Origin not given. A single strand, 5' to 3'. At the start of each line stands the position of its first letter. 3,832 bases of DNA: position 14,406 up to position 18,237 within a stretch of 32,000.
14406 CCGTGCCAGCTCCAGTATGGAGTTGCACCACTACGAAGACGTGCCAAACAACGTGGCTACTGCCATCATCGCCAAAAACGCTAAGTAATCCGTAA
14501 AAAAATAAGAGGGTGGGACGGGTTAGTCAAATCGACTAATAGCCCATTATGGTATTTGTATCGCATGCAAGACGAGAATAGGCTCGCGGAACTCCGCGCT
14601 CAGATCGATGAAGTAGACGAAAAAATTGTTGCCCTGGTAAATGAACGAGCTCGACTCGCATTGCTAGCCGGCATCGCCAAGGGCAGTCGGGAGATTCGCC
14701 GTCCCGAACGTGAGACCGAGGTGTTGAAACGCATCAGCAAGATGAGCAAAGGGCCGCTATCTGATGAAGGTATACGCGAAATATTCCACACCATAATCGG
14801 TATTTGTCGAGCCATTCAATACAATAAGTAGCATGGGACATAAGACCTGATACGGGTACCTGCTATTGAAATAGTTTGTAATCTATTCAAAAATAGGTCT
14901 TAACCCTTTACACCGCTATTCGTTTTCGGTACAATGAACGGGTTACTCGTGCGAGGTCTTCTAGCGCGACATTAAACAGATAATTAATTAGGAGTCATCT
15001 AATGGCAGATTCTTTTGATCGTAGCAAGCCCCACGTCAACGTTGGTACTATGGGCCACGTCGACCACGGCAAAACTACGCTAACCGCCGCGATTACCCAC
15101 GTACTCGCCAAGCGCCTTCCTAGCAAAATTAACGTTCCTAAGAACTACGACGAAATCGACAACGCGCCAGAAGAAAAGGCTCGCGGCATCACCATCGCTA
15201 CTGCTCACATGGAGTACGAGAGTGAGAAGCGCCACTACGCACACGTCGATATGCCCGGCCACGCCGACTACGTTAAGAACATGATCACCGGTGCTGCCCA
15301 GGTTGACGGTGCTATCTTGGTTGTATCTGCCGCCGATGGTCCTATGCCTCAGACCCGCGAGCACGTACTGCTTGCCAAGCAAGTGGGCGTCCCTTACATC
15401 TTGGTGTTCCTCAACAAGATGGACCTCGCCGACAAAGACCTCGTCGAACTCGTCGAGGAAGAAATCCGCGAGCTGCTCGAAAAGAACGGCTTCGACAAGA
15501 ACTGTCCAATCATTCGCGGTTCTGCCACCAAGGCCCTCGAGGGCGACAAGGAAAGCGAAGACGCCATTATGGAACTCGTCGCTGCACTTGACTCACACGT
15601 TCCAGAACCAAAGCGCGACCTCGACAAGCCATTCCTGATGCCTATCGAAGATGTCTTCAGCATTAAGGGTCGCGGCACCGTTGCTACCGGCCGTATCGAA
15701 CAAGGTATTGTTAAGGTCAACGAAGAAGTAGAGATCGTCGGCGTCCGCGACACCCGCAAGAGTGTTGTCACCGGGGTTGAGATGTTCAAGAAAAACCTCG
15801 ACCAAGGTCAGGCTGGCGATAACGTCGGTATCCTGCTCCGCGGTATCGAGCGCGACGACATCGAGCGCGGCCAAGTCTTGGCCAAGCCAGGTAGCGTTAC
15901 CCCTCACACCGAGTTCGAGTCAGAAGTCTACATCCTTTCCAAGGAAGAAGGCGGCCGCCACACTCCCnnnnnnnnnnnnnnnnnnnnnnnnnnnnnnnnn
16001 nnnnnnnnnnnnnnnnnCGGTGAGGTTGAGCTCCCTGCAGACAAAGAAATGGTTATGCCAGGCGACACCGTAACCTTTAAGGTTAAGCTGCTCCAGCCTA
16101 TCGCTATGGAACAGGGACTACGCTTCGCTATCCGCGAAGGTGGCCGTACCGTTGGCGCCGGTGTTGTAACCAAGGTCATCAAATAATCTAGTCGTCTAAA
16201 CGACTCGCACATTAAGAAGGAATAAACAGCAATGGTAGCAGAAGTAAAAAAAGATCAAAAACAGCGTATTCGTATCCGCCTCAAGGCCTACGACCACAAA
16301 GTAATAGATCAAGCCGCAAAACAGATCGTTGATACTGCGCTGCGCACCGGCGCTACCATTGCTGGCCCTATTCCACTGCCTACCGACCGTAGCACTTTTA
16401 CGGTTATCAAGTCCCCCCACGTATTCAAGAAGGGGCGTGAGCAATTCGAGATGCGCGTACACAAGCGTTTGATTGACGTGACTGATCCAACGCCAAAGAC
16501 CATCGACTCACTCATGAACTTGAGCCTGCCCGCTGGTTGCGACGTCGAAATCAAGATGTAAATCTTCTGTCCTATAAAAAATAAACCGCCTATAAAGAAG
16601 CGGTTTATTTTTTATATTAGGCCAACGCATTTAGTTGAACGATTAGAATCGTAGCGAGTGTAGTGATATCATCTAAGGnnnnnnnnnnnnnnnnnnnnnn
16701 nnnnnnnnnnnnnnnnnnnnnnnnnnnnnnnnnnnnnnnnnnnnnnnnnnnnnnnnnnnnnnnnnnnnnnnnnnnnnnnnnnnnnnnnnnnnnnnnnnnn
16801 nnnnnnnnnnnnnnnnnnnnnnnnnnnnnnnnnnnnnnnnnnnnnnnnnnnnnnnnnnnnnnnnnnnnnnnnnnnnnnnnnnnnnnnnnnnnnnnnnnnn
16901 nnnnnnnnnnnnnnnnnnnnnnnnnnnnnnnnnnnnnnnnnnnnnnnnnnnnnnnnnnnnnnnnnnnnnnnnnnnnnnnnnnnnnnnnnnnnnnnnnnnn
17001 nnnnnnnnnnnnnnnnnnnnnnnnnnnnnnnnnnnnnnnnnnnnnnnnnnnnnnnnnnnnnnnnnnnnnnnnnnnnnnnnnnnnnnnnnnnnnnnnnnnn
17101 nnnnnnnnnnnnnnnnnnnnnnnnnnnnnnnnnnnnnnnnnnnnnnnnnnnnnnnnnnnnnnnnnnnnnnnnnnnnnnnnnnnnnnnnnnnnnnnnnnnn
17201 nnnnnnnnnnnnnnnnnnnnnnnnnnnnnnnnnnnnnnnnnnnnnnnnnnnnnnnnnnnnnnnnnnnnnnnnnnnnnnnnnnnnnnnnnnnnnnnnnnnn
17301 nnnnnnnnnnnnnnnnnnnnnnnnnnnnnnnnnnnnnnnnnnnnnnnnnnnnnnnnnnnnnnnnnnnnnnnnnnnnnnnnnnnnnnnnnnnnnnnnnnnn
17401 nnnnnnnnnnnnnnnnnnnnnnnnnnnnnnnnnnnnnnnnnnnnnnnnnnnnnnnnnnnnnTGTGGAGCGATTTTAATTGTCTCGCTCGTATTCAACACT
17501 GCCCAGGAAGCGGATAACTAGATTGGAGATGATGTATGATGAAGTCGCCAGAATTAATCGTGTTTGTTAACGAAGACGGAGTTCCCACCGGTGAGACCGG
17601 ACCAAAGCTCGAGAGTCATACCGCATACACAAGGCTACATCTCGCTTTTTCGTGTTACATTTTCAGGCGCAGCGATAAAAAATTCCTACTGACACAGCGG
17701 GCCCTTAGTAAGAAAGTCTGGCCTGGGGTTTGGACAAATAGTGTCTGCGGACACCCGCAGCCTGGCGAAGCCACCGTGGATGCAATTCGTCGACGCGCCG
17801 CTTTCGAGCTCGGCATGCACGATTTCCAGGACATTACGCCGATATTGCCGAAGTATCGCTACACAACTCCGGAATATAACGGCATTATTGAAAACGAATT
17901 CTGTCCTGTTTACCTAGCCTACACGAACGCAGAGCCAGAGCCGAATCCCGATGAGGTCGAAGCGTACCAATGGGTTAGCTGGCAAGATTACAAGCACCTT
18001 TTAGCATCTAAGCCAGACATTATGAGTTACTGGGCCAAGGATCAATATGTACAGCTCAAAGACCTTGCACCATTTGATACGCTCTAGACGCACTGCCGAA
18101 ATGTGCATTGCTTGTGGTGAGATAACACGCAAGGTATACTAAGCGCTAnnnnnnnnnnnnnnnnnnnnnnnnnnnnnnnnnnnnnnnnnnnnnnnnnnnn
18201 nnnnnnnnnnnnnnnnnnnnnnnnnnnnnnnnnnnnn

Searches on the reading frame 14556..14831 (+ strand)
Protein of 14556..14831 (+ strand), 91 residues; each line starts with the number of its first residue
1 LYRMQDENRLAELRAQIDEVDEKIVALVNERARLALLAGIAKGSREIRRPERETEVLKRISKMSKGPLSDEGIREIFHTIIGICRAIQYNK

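Call 68: search_protein_families(library=pfam, proteins=[window:14556-14831:+], max_evalue=0.001)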
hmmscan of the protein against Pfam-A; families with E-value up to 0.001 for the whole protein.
window:14556-14831:+ (91 aa): 1 family
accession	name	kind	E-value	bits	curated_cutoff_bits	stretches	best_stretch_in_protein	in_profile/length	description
PF01817.26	CM_2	-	1.7e-19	70.3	27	1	13-89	1-80/80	Chorismate mutase type II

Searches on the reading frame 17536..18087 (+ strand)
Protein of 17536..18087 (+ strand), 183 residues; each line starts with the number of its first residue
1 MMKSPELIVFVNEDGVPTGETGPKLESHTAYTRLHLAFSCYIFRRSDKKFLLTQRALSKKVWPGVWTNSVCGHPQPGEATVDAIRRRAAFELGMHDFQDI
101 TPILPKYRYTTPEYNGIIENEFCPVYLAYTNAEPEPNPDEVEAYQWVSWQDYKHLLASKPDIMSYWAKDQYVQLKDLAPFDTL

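Call 68: search_protein_families(library=pfam, proteins=[window:17536-18087:+], max_evalue=0.001)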
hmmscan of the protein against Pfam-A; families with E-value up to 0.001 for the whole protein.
window:17536-18087:+ (183 aa): 1 family
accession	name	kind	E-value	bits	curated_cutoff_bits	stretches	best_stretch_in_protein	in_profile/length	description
PF00293.34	NUDIX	-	7.5e-20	71.7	21.1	1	34-155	2-122/134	NUDIX domain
